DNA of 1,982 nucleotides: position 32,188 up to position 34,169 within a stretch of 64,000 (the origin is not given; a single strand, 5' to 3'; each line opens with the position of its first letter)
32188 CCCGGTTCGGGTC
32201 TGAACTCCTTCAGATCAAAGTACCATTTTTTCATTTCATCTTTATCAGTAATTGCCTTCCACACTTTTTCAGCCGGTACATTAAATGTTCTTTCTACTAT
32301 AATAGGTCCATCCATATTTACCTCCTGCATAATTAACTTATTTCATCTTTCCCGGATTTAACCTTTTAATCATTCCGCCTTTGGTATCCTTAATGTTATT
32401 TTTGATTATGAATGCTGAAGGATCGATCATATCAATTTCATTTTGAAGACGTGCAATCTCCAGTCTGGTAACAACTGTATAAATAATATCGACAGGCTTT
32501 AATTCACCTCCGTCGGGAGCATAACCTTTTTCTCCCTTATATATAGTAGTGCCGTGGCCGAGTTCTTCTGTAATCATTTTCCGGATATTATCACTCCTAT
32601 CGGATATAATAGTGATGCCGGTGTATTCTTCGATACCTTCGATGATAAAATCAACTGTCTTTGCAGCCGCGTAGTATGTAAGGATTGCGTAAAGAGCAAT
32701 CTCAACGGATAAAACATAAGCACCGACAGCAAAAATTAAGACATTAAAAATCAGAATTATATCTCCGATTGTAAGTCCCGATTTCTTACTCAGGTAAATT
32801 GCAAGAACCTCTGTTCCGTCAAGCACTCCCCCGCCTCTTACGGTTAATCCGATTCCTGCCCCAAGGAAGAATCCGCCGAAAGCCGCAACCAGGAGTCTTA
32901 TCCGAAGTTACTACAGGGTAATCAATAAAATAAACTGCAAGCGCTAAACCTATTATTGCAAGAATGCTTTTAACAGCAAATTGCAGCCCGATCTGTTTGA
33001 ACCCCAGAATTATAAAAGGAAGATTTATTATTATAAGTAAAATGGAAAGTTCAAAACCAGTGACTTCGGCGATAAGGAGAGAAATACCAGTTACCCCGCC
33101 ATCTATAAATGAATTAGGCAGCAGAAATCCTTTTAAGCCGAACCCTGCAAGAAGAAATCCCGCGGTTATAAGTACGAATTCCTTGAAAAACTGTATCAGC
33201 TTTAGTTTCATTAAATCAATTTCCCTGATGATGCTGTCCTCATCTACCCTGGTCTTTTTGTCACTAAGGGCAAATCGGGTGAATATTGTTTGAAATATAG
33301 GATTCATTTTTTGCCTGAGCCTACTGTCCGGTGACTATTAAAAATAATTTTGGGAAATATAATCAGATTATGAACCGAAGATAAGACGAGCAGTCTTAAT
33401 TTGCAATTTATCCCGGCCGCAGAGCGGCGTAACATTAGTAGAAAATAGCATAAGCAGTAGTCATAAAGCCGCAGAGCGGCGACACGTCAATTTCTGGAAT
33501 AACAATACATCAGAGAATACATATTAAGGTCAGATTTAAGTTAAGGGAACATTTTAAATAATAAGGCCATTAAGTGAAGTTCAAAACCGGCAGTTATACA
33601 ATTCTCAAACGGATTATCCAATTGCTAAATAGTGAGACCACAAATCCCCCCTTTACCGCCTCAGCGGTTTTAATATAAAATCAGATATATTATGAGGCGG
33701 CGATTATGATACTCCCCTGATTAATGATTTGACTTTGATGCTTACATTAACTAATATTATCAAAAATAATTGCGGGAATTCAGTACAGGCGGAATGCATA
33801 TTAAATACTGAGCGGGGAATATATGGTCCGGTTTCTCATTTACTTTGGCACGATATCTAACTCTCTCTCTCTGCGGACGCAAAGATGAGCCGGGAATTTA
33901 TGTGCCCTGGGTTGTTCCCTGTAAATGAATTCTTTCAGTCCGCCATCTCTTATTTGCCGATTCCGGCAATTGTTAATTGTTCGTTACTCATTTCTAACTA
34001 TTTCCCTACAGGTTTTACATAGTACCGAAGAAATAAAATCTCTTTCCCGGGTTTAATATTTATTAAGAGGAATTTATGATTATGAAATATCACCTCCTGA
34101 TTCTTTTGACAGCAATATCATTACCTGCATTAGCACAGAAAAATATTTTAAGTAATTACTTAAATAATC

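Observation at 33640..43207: Three copies of a conserved sigma70-like promoter plus ~320-nt leader in front of T9SS cargo genes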

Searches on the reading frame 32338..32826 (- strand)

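Call 8: search_protein_families(library=pfam, proteins=[window:32338-32826:-], max_evalue=0.01)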
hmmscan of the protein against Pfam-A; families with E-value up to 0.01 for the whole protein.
window:32338-32826:- (162 aa): 2 families
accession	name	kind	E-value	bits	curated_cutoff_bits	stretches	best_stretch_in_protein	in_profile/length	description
PF02588.21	YitT_membrane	-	1.8e-21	76.9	24.3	1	3-85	122-204/205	Uncharacterised 5xTM membrane BCR, YitT family COG1284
PF10035.14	DUF2179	-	5.3e-13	49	22.8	1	91-150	1-55/55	Uncharacterized protein conserved in bacteria (DUF2179)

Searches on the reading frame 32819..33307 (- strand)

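Call 8: search_protein_families(library=pfam, proteins=[window:32819-33307:-], max_evalue=0.01)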
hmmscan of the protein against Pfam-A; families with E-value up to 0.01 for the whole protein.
window:32819-33307:- (162 aa): 1 family
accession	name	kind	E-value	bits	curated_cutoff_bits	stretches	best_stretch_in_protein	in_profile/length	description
PF02588.21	YitT_membrane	-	3.9e-23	82.4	24.3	1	44-137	2-96/205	Uncharacterised 5xTM membrane BCR, YitT family COG1284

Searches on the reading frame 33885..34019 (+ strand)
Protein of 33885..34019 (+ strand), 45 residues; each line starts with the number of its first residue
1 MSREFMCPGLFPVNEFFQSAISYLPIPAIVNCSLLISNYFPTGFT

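Call 59: search_protein_families(library=pfam, proteins=[window:33885-34019:+], max_evalue=1)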
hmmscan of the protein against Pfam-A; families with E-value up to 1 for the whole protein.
seq(45 aa): 0 families

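Call 60: search_protein_families(library=ncbifam, proteins=[window:33885-34019:+], max_evalue=1)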
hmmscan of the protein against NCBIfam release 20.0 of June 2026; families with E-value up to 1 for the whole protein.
seq(45 aa): 0 families

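Call 72: find_homologous_proteins(query=A3, max_evalue=0.01)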
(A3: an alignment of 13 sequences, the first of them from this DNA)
Query A3 (13 sequences) (45 aa, profile of the alignment): 8 proteins with E <= 0.01 among 46 candidates.
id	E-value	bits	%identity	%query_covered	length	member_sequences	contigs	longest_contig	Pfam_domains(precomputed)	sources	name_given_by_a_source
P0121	3.3e-7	48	86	16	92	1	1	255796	-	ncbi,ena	-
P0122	7.1e-7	47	84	100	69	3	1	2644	-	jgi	-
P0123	2.0e-6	46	71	16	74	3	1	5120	-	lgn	-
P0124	3.1e-6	45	80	22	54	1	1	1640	-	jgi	jgi:hypothetical protein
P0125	3.4e-6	45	69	29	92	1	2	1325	-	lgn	-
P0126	4.2e-4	39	75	18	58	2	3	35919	-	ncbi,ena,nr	ncbi:MAG TPA: hypothetical protein PL018_05760 [Ignavibacteriaceae bacterium]|nr:hypothetical protei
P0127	8.0e-4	38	100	16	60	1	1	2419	-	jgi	jgi:hypothetical protein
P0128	1.7e-3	37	83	13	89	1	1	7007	-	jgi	-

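Call 76: find_encoding_contigs(protein=P0122, flank=3000, max_places=6)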
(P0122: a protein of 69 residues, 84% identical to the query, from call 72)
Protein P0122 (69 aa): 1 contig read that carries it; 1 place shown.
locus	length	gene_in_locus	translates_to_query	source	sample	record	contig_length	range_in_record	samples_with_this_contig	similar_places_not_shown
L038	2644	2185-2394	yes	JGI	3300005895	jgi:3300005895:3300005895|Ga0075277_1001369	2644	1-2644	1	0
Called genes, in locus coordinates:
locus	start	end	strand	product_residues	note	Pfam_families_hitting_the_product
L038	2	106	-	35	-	?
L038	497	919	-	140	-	PF10604:Polyketide_cyc2 (weak), PF08327:AHSA1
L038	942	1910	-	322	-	PF02588:YitT_membrane, PF10035:DUF2179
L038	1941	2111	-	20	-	-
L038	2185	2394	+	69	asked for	-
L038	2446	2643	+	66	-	?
